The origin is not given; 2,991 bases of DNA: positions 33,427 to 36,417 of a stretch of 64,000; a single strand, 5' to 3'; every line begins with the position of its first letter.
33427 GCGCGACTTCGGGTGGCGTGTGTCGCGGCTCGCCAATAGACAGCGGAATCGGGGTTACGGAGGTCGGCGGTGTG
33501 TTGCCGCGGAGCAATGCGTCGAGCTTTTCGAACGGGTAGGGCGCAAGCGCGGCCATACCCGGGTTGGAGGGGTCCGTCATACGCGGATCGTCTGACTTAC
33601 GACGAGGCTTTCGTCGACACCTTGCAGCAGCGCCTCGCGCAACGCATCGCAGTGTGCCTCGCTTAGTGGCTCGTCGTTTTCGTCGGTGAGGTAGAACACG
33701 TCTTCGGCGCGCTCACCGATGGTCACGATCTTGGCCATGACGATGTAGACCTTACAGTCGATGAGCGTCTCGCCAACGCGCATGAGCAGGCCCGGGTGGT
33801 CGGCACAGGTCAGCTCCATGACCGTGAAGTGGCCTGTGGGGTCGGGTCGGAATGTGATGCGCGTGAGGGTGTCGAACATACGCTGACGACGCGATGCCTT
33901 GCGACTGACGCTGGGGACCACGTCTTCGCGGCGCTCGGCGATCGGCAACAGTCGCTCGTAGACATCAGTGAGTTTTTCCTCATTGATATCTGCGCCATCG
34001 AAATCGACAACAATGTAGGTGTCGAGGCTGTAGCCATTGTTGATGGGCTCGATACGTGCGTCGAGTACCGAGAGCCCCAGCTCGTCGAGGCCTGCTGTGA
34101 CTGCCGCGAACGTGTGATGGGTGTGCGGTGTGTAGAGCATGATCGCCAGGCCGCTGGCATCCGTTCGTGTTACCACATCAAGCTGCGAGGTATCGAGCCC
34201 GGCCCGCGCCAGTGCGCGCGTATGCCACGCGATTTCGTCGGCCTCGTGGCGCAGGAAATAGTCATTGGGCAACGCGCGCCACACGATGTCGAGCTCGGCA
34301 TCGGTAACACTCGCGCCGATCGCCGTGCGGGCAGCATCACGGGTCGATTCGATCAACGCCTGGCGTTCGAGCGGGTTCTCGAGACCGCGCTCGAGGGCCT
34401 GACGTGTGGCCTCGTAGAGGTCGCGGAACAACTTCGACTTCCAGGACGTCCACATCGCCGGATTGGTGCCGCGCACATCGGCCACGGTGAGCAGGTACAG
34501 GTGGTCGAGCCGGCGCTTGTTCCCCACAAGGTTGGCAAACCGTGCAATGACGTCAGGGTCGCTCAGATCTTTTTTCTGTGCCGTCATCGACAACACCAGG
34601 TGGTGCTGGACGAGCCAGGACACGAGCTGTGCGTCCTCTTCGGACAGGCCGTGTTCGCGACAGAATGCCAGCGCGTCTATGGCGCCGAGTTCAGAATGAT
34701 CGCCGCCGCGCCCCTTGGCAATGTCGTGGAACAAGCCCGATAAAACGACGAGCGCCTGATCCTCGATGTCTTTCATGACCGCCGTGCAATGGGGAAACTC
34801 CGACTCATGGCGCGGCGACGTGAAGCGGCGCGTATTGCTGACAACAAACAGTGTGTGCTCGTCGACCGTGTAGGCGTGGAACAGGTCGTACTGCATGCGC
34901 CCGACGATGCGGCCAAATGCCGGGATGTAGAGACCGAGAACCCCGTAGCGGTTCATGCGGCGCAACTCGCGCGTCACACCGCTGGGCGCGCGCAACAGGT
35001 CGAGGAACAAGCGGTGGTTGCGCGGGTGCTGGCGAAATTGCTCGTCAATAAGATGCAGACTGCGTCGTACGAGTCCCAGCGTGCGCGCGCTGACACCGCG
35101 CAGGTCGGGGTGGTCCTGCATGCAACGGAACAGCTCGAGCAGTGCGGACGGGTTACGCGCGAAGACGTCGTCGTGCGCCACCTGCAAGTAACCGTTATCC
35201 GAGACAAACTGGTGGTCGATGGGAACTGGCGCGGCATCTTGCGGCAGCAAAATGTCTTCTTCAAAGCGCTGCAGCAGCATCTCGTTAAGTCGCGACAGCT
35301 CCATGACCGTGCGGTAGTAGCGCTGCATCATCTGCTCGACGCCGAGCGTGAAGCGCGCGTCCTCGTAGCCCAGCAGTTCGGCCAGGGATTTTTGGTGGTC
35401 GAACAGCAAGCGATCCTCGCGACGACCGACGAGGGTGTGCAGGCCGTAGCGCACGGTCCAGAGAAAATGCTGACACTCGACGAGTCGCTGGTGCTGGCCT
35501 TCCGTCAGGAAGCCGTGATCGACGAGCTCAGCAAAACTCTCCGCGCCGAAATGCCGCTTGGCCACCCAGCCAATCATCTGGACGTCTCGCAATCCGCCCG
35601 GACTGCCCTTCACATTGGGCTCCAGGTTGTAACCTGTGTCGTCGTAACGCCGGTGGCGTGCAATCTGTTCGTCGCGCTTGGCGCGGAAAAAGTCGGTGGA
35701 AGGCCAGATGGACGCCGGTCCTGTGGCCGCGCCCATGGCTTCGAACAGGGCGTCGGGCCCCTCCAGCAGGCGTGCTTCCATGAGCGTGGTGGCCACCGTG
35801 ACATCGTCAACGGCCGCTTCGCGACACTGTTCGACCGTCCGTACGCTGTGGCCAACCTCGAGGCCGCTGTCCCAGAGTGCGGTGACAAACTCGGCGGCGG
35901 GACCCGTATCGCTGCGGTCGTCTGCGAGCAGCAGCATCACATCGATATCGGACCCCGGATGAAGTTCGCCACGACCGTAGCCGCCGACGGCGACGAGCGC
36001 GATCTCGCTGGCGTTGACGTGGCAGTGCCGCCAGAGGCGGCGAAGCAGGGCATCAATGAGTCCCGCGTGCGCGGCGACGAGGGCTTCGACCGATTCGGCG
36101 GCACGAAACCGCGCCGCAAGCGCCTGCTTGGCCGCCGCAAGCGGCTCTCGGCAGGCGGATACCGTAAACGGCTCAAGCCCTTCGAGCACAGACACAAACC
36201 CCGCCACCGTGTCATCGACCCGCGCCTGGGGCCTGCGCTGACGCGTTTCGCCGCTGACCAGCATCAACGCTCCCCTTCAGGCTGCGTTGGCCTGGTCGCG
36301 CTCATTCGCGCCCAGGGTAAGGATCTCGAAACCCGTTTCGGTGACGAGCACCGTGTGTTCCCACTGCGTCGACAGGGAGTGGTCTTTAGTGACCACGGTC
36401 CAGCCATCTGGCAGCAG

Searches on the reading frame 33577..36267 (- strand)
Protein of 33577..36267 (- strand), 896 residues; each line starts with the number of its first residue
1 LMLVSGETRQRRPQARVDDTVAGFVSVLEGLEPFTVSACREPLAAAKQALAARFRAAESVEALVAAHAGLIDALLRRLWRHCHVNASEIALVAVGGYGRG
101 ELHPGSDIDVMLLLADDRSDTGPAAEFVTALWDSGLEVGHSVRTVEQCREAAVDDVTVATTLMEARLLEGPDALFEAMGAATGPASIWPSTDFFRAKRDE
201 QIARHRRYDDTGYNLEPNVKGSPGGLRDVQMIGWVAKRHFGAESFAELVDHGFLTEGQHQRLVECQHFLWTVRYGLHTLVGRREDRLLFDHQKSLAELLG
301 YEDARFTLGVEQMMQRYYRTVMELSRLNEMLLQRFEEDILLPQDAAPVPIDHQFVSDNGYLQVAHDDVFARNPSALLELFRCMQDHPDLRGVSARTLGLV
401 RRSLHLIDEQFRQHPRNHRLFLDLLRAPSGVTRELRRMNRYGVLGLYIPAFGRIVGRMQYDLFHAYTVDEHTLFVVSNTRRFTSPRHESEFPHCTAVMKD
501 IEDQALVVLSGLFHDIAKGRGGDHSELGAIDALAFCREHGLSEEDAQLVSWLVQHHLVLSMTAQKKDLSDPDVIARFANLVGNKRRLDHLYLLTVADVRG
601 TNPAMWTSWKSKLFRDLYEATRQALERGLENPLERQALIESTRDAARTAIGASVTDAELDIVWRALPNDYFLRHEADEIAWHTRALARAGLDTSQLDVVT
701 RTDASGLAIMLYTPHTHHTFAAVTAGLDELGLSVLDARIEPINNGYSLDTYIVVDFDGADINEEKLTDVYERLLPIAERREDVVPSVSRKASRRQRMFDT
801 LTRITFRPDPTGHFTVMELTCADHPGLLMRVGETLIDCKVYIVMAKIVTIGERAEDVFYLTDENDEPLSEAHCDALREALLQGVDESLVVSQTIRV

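Call 93: search_protein_families(library=pfam, proteins=[window:33577-36267:-], max_evalue=0.00001)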
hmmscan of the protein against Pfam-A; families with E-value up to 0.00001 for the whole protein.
window:33577-36267:- (896 aa): 3 families
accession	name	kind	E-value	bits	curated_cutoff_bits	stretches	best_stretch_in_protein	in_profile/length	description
PF08335.16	GlnD_UR_UTase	-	1.4e-46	158.4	21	1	193-332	2-141/141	GlnD PII-uridylyltransferase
PF01966.28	HD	-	1.6e-07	32.1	22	1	487-575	20-107/116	HD domain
PF03445.19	DUF294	-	1.3e-06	28.8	21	1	47-121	4-84/138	Putative nucleotidyltransferase DUF294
